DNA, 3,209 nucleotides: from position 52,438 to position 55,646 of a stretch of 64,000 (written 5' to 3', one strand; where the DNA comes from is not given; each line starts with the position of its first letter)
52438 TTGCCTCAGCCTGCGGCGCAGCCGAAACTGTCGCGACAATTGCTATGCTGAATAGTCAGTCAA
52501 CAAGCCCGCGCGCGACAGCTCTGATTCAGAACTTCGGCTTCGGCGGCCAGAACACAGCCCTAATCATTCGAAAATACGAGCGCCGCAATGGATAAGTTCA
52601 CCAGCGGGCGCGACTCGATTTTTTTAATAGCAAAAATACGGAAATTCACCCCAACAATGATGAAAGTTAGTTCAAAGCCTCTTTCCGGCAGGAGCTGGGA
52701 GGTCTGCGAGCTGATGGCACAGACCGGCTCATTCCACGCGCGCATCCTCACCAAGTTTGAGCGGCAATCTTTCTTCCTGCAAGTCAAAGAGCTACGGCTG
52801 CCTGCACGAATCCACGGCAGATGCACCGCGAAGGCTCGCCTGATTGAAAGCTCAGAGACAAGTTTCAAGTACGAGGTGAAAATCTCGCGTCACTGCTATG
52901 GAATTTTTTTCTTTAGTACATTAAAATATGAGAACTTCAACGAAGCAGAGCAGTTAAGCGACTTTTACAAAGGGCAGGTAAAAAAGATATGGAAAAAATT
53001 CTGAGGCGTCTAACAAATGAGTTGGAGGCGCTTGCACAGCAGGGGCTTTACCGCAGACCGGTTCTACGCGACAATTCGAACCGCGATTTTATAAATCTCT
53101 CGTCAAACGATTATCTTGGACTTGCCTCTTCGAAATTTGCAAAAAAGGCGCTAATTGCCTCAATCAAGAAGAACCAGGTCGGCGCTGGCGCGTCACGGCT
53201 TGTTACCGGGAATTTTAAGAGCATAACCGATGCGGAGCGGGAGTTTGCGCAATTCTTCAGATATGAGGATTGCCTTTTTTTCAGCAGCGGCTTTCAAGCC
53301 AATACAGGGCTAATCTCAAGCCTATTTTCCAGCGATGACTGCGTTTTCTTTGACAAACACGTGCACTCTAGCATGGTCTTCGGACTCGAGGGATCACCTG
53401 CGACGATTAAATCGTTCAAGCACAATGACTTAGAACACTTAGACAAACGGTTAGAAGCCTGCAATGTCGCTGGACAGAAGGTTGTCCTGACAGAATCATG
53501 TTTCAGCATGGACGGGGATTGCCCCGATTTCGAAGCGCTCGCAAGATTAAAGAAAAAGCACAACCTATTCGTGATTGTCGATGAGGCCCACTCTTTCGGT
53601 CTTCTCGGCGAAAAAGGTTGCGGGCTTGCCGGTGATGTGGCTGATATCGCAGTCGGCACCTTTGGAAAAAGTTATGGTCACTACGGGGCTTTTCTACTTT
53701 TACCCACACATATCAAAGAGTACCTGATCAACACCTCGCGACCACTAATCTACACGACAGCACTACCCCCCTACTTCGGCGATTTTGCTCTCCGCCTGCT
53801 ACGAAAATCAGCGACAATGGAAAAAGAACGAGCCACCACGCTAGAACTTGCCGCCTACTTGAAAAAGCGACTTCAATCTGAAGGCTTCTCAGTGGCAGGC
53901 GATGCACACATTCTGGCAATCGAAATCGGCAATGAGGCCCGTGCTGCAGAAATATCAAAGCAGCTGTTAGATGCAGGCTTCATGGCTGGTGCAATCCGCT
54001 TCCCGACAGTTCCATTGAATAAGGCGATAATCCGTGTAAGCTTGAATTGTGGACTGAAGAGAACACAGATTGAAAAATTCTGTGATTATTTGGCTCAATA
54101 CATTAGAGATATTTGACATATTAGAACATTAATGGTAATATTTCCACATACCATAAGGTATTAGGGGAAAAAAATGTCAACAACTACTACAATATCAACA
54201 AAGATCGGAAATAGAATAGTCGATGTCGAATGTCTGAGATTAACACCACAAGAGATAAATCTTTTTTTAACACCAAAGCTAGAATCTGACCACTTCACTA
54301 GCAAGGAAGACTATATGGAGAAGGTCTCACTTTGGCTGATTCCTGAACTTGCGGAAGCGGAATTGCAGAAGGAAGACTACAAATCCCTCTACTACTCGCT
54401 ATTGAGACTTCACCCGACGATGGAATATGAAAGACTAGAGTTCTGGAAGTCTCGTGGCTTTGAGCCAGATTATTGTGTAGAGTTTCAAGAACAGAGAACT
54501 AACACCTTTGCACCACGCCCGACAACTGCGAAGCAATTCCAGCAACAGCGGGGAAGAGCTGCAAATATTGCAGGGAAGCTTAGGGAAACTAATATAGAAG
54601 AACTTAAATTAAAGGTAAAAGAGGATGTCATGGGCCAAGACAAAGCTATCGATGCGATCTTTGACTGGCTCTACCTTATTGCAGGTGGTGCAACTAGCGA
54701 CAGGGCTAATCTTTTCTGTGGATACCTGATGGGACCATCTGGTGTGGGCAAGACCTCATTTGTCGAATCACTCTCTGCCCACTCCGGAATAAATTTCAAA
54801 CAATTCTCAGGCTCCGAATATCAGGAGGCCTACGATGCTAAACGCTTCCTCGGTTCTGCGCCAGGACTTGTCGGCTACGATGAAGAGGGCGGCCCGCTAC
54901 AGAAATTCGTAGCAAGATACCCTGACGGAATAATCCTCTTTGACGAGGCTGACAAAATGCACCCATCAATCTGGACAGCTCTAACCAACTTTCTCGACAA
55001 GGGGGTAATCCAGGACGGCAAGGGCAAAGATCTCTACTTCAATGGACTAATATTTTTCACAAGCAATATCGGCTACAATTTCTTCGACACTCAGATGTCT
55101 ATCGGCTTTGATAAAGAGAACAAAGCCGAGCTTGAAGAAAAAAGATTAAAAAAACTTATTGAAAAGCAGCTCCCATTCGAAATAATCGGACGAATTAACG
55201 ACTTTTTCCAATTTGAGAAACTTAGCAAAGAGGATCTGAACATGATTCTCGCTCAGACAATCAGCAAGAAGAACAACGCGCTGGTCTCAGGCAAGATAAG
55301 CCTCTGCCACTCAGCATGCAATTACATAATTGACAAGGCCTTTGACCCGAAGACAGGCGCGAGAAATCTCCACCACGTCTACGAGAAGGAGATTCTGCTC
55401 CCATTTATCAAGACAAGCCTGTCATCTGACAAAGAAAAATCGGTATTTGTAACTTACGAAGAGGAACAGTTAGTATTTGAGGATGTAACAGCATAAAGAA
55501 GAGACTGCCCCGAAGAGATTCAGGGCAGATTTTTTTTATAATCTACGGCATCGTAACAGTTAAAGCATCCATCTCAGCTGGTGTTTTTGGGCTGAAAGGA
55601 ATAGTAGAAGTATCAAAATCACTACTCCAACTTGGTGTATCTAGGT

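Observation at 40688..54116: Two visibly GC-rich blocks forming a split, probably horizontally acquired lipid-biosynthesis island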

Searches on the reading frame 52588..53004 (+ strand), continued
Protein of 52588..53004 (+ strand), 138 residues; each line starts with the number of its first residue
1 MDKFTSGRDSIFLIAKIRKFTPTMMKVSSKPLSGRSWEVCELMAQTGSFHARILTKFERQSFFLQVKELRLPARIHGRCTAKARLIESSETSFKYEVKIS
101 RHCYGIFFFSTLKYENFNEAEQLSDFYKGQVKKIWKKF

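Call 60: fold_search(model_id=the predicted structure, library=pdb)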
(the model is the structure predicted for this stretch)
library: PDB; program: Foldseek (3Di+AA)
matches with E <= 10: 1384; with E <= 0.001: 129
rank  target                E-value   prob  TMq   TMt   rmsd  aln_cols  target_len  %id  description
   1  3r32_A                4.0e-06  1.00  0.56  0.55   3.4       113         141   15  Crystal structure of Arthrobacter sp. strain SU 4-hydroxybenzoyl CoA thioesterase mutant E73A complexed with 4-hydroxy (released 2012-03-28)
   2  4qda_E                4.3e-06  1.00  0.61  0.65   3.0       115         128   21  Crystal structure of mutant Thioesterase PA1618 (E64A) from Pseudomonas aeruginosa (released 2015-05-13)
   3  3tea_A                5.1e-06  1.00  0.54  0.53   3.3       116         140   15  Crystal structure of Arthrobacter sp. strain su 4-hydroxybenzoyl CoA thioesterase double mutant Q58E/E73A complexed wi (released 2012-08-15)
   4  3r3a_B                6.0e-06  1.00  0.54  0.54   3.3       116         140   14  Crystal structure of Arthrobacter sp. strain SU 4-hydroxybenzoyl CoA thioesterase mutant Q58A complexed with 4-hydroxy (released 2012-03-28)
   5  3r3f_A                6.4e-06  1.00  0.56  0.55   3.0       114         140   15  Crystal structure of Arthrobacter sp. strain SU 4-hydroxybenzoyl CoA thioesterase mutant T77A complexed with 4-hydroxy (released 2012-03-28)
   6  3r34_B                6.4e-06  1.00  0.54  0.54   3.3       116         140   14  Crystal structure of Arthrobacter sp. strain SU 4-hydroxybenzoyl CoA thioesterase mutant E73D complexed with CoA (released 2012-03-28)
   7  3r3d_A                8.5e-06  1.00  0.56  0.55   3.0       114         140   16  Crystal structure of Arthrobacter sp. strain SU 4-hydroxybenzoyl CoA thioesterase mutant T77S complexed with 4-hydroxy (released 2012-03-28)
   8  3r36_B                8.5e-06  1.00  0.55  0.54   3.4       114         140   15  Crystal structure of Arthrobacter sp. strain SU 4-hydroxybenzoyl CoA thioesterase mutant E73Q complexed with 4-hydroxy (released 2012-03-28)
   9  3r3a_A                9.6e-06  1.00  0.56  0.55   3.0       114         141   15  Crystal structure of Arthrobacter sp. strain SU 4-hydroxybenzoyl CoA thioesterase mutant Q58A complexed with 4-hydroxy (released 2012-03-28)
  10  3r36_A                9.6e-06  1.00  0.55  0.53   3.3       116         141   14  Crystal structure of Arthrobacter sp. strain SU 4-hydroxybenzoyl CoA thioesterase mutant E73Q complexed with 4-hydroxy (released 2012-03-28)
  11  3r32_B                1.1e-05  1.00  0.54  0.54   3.3       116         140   15  Crystal structure of Arthrobacter sp. strain SU 4-hydroxybenzoyl CoA thioesterase mutant E73A complexed with 4-hydroxy (released 2012-03-28)
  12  1q4u_A                1.1e-05  1.00  0.56  0.55   3.3       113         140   14  Crystal structure of 4-hydroxybenzoyl CoA thioesterase from arthrobacter sp. strain SU complexed with 4-hydroxybenzyl  (released 2003-09-23)
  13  3r3c_A                1.3e-05  1.00  0.55  0.55   3.3       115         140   13  Crystal structure of Arthrobacter sp. strain SU 4-hydroxybenzoyl CoA thioesterase mutant H64A complexed with 4-hydroxy (released 2012-03-28)
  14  4qda_A                1.3e-05  1.00  0.55  0.55   3.2       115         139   20  Crystal structure of mutant Thioesterase PA1618 (E64A) from Pseudomonas aeruginosa (released 2015-05-13)
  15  4qd7_A                1.3e-05  1.00  0.57  0.57   3.3       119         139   18  Crystal structure of Thioesterase PA1618 from Pseudomonas aeruginosa (released 2015-05-13)
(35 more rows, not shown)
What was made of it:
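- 52588..53004 (+): ORFx, 138 aa, a second hotdog-fold protein with the invariant motif E41-x2-A-Q-x-G-x2-H-x-R on the central helix. NCBI annotates it too short, at 96 aa (MBN2650909.1). Foldseek finds hotdog thioesterases and FabZ, with TM up to 0.65 (call 60).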

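Call 63: search_protein_representatives(alignment_id=A1)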
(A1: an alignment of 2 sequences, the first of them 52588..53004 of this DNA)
Query: 2 sequences, 138 profile positions. Proteins with E-value up to 0.001 (for the whole library): 72; up to 1e-10: 3; up to 1e-30: 2. The best 72 are listed.
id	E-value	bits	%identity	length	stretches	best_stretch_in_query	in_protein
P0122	1.8e-78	277.4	-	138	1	1-138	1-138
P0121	4.8e-51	188.6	-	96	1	43-138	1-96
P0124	5.3e-13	65.3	-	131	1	30-131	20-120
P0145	1.1e-09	54.6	-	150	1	8-129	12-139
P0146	1.3e-09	54.3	-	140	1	19-137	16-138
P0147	1.4e-09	54.3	-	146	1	33-129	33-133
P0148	5.0e-09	52.5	-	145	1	1-131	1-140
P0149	3.5e-08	49.7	-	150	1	6-128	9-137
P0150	3.9e-08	49.6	-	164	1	11-129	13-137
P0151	6.0e-08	49.0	-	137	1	3-131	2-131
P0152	6.3e-08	48.9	-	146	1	7-129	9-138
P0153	9.8e-08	48.3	-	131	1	14-130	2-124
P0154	2.0e-07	47.3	-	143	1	15-129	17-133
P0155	2.0e-07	47.2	-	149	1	4-136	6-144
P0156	2.1e-07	47.2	-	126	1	39-99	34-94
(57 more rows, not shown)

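Call 73: find_encoding_contigs(protein=window:52588-53004:+, flank=10000, max_places=5)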
Protein window:52588-53004:+ (138 aa): 1 contig read that carries it; 1 place shown.
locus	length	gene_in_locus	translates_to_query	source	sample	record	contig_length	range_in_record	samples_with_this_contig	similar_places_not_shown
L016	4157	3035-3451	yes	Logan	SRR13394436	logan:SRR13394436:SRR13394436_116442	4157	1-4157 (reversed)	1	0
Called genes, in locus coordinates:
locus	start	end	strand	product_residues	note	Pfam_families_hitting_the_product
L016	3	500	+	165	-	?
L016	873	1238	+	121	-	PF00550:PP-binding (weak)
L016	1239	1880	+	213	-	PF00881:Nitroreductase, PF14512:TM1586_NiRdase (faint)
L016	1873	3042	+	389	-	PF00109:ketoacyl-synt, PF02801:Ketoacyl-synt_C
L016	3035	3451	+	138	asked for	-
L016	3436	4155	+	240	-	?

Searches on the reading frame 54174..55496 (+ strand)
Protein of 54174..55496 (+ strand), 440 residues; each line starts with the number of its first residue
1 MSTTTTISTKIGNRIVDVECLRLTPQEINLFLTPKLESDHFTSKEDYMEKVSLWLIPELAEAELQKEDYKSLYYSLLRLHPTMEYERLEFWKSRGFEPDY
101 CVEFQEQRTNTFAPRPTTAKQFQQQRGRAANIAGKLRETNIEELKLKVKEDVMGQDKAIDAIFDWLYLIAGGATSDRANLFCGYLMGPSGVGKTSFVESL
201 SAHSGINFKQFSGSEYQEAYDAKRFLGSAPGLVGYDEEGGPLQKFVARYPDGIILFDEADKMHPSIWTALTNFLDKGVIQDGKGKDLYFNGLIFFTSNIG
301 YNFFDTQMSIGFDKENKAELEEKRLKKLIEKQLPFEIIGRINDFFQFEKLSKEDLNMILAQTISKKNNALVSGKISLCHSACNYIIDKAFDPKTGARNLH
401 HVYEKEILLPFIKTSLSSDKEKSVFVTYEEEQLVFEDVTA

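Call 4: search_protein_families(library=pfam, proteins=[window:54174-55496:+], max_evalue=0.01)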
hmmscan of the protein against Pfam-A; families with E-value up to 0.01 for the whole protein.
window:54174-55496:+ (440 aa): 6 families
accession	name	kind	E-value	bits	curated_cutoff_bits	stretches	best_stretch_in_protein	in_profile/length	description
PF07724.20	AAA_2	-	3.6e-24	86.1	27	1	185-343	8-165/166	AAA domain (Cdc48 subfamily)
PF00004.35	AAA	-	5.6e-08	33.7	21.2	1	184-266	2-73/131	ATPase family associated with various cellular activities (AAA)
PF10431.15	ClpB_D2-small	-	1.8e-07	31.5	21.9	1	350-419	1-72/81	C-terminal, D2-small domain, of ClpB protein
PF07728.20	AAA_5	-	0.00014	22.3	22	1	185-284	4-102/139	AAA domain (dynein-related subfamily)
PF13401.12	AAA_22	-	0.0012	19.6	27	0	182-275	7-109/130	AAA domain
PF08298.17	AAA_PrkA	-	0.0078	15.7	25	0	148-201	56-106/358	PrkA AAA domain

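Call 5: search_protein_families(library=ncbifam, proteins=[window:54174-55496:+], max_evalue=0.01)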
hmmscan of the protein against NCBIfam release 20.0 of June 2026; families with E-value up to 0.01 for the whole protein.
window:54174-55496:+ (440 aa): 12 families
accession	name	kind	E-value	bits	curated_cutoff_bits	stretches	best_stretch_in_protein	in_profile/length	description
TIGR02639.1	ClpA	equivalog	1.5e-47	162.3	993.15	1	138-413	445-717/734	ATP-dependent Clp protease ATP-binding subunit ClpA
TIGR03346.1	chaperone_ClpB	equivalog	4.8e-41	141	1232.1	1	143-435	558-852/853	ATP-dependent chaperone ClpB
TIGR03345.1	VI_ClpV1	equivalog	7.9e-37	127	884.95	1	139-419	555-839/852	type VI secretion system ATPase TssH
NF008263.0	PRK11034.1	equivalog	1.5e-33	115.7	1350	1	141-412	449-717/758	ATP-dependent Clp protease ATP-binding subunit ClpA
NF008118.0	PRK10865.1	equivalog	2.9e-30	104.9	1417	1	146-421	564-839/857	ATP-dependent chaperone ClpB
NF033606.1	heat_AAA_ClpK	exception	4.4e-30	104.3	1900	1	143-407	606-875/949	heat shock survival AAA family ATPase ClpK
NF033607.0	disagg_AAA_ClpG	exception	4.7e-27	94.3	1900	1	143-406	585-852/932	AAA family protein disaggregase ClpG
NF003229.0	PRK04195.1-5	equivalog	5.1e-09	35.3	280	1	150-264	17-117/413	replication factor C large subunit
NF003745.1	PRK05342.1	equivalog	1.1e-07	31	359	1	309-427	263-395/418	ATP-dependent Clp protease ATP-binding subunit ClpX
TIGR00382.1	clpX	equivalog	1.1e-06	27.9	370.75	1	307-427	269-401/414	ATP-dependent protease ATP-binding subunit ClpX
NF003231.0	PRK04195.2-1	equivalog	0.0018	17.1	442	1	146-263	13-114/517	replication factor C large subunit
NF000868.0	PRK00080.1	equivalog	0.004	16.1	282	1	141-222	16-93/330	Holliday junction branch migration DNA helicase RuvB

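Call 76: find_encoding_contigs(protein=window:54174-55496:+, flank=10000, max_places=5)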
Protein window:54174-55496:+ (440 aa): 1 contig read that carries it; 1 place shown.
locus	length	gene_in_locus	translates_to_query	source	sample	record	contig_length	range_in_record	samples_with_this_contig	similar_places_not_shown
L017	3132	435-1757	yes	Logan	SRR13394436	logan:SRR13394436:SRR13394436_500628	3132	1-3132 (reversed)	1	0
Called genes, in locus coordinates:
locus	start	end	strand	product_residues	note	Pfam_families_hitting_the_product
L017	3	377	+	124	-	?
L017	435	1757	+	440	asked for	PF00004:AAA, PF07724:AAA_2, PF10431:ClpB_D2-small (weak)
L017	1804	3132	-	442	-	?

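Call 90: search_protein_families(library=padloc, proteins=[window:54174-55496:+], max_evalue=0.01)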
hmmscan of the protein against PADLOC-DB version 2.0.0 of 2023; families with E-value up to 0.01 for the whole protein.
window:54174-55496:+ (440 aa): 3 families
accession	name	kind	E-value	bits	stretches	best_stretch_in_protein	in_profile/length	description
PDLC04606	PDC-M37B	-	2.2e-17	61.3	1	120-309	115-304/390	-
PDLC03838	DolB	-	6.8e-17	59.8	2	134-298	123-277/375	-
PDLC04605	PDC-M37B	-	5.6e-13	46.8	1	136-308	260-433/518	-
